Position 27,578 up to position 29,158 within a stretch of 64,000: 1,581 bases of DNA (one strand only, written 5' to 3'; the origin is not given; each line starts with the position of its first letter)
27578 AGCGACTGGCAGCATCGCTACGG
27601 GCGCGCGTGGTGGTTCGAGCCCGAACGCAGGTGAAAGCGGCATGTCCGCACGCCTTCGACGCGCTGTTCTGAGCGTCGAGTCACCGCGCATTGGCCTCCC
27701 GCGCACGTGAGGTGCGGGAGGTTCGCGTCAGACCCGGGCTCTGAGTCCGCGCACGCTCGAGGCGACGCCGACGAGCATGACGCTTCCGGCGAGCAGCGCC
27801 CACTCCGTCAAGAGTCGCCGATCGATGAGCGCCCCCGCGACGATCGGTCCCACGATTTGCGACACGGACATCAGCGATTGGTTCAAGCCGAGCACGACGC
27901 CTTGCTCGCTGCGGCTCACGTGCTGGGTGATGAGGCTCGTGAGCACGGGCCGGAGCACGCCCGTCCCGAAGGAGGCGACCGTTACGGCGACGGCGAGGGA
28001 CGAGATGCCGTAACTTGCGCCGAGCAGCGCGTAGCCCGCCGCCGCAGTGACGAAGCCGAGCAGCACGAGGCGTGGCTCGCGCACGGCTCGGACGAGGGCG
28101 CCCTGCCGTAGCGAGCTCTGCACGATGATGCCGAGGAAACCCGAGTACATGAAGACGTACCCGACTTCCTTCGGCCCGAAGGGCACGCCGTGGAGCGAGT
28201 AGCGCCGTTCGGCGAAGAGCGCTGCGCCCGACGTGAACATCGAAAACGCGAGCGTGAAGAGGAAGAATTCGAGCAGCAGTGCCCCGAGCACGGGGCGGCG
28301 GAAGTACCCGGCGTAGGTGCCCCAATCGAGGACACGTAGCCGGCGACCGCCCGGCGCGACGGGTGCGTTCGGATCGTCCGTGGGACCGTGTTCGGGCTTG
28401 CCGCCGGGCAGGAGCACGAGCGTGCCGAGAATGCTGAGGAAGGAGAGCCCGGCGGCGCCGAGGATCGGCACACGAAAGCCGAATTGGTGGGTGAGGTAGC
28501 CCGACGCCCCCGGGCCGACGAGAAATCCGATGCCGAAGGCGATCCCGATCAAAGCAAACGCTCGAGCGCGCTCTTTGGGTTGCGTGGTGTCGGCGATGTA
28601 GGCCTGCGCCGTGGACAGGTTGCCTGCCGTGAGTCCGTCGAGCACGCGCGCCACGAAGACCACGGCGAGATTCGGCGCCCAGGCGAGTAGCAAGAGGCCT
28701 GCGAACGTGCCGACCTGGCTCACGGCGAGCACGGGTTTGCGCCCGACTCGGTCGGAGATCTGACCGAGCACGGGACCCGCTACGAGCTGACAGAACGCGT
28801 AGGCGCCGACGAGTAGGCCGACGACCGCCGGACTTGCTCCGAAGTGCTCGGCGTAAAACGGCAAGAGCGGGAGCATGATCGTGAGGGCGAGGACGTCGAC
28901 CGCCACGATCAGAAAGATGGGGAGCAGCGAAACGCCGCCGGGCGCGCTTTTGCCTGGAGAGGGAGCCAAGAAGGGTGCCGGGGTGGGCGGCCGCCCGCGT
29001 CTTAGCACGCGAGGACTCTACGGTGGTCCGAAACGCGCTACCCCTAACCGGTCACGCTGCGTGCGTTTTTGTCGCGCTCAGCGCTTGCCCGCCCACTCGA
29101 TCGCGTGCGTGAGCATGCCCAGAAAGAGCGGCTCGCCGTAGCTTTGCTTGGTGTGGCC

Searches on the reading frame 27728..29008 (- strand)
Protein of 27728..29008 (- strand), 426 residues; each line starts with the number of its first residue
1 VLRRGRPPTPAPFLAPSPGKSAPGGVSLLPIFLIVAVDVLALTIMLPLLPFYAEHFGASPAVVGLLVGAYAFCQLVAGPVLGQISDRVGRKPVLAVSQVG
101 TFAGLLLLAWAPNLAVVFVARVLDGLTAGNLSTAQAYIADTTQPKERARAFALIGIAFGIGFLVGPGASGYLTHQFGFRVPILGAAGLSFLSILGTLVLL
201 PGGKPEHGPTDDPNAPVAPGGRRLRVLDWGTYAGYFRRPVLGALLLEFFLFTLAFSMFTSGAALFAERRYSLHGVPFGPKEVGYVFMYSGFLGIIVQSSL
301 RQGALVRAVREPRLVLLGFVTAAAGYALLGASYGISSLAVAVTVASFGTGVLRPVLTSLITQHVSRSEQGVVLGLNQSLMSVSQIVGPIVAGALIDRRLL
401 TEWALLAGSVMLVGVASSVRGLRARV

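Call 39: search_protein_families(library=ncbifam, max_evalue=0.001, proteins=[window:27728-29008:-])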
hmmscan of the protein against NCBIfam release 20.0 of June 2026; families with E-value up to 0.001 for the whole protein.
window:27728-29008:- (426 aa): 73 families (the best 25 are shown)
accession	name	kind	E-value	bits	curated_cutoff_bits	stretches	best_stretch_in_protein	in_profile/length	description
NF012174.0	tet_MFS_A_B_C_D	equivalog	1.7e-48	165.4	475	1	29-397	5-358/382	Tet(A)/Tet(B)/Tet(C) family tetracycline efflux MFS transporter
NF012193.0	tet_MFS_A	exception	1e-35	123.5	840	1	28-421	6-387/394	tetracycline efflux MFS transporter Tet(A)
NF045486.1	tet_MFS_30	exception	3.9e-35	121.8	730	1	28-416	5-374/392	tetracycline efflux MFS transporter Tet(30)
NF045684.1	tet_MFS_65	exception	1.2e-31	110.3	800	1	35-393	5-347/383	tetracycline efflux MFS transporter Tet(65)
NF012177.1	tet_MFS_42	exception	5.3e-31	108.3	850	1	34-415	5-379/411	tetracycline efflux MFS transporter Tet(42)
NF012191.0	tet_MFS_C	exception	5e-30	104.7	850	1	28-407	7-370/396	tetracycline efflux MFS transporter Tet(C)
TIGR00880.1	2_A_01_02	superfamily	7.5e-29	100.7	131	2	64-201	1-139/141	multidrug resistance protein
NF012192.0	tet_MFS_G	exception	1.8e-28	99.7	800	1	31-410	8-374/391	tetracycline efflux MFS transporter Tet(G)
NF012190.1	tet_MFS_B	exception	9.5e-28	97.3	850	1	33-403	10-364/400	tetracycline efflux MFS transporter Tet(B)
NF045488.1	tet_MFS_62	exception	1.4e-27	96.9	775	1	31-395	7-356/385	tetracycline efflux MFS transporter Tet(62)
NF012207.0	tet_MFS_H_J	exception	2.5e-27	95.9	700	1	27-391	4-354/392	Tet(H)/Tet(J) family tetracycline efflux MFS transporter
NF012194.0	tet_MFS_J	exception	2.5e-26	92.5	870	2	28-197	5-177/398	tetracycline efflux MFS transporter Tet(J)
NF012188.1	tet_MFS_Y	exception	9.9e-26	90.7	820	1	27-395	4-356/391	tetracycline efflux MFS transporter Tet(Y)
NF012187.0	tet_MFS_E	exception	2.6e-24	86.1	820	1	32-396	9-359/405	tetracycline efflux MFS transporter Tet(E)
NF012195.0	tet_MFS_H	exception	2.8e-23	82.7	840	1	27-392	4-355/392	tetracycline efflux MFS transporter Tet(H)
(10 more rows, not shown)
